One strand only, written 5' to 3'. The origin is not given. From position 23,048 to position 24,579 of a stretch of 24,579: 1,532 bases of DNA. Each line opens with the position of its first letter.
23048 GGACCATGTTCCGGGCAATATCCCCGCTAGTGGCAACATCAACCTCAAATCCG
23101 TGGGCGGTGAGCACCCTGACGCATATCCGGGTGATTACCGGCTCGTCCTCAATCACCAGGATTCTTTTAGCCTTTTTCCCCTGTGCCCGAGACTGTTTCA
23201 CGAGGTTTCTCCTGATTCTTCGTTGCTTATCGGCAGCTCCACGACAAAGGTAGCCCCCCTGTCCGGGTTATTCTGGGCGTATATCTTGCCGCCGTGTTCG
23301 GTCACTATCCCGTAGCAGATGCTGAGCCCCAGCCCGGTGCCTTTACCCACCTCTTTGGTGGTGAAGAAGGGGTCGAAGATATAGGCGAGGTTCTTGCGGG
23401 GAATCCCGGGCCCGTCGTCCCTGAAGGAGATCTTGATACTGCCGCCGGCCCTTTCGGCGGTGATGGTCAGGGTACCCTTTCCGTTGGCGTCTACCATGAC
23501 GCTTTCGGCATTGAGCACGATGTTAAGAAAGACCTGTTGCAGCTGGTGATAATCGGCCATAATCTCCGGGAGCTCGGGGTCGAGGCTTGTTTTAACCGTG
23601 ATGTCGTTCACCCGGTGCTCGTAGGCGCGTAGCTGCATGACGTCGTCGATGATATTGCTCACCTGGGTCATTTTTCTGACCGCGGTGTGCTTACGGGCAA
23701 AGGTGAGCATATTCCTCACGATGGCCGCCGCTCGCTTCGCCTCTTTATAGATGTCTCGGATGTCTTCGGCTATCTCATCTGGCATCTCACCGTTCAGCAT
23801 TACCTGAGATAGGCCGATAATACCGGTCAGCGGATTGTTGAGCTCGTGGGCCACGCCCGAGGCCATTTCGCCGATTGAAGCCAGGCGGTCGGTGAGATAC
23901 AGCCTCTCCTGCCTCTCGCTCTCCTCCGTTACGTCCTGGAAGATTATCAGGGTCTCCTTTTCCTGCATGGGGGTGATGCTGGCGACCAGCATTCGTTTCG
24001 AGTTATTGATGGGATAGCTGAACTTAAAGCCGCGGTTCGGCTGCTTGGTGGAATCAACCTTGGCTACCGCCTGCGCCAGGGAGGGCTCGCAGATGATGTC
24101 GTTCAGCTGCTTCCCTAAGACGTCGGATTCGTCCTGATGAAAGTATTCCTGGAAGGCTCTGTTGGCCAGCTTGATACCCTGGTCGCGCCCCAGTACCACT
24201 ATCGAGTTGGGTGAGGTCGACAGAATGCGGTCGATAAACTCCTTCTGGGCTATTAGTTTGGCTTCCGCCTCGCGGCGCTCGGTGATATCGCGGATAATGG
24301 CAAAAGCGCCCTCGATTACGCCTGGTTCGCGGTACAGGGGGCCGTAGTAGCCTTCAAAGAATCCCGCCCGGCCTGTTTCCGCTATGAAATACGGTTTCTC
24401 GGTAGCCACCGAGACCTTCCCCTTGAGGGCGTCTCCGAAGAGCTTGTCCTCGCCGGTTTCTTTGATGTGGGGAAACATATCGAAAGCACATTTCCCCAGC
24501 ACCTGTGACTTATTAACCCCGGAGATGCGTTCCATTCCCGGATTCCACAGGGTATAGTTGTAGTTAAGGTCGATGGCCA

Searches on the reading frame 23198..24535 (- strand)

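Call 8: search_protein_families(library=pfam, proteins=[window:23198-24535:-], max_evalue=0.1)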
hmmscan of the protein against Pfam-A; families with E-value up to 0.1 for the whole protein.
window:23198-24535:- (445 aa): 9 families
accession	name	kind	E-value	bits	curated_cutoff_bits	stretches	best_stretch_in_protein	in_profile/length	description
PF02518.31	HATPase_c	-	1.4e-25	90.3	26.4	1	328-436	2-109/111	Histidine kinase-, DNA gyrase B-, and HSP90-like ATPase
PF08448.16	PAS_4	-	2.8e-18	66.6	23.1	2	106-206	2-109/110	PAS fold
PF00512.31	HisKA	-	1.7e-15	57.2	26.9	1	222-282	3-63/66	His Kinase A (phospho-acceptor) domain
PF00989.32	PAS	-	6.6e-13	49.1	22.6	1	100-198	2-109/113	PAS fold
PF13426.13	PAS_9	-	9.2e-09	36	27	1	110-204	2-103/103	PAS domain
PF13188.13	PAS_8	-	0.00075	19.8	21.8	1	100-146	2-45/65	PAS domain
PF13596.12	PAS_10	-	0.0017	19.4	22.1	0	102-194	2-92/106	PAS domain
PF12860.13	PAS_7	-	0.0044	17.6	27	0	110-209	6-114/115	PAS fold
PF21370.4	PAS_GdpP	-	0.053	14.4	27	0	109-165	13-65/90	Cyclic-di-AMP phosphodiesterase GdpP-like, PAS domain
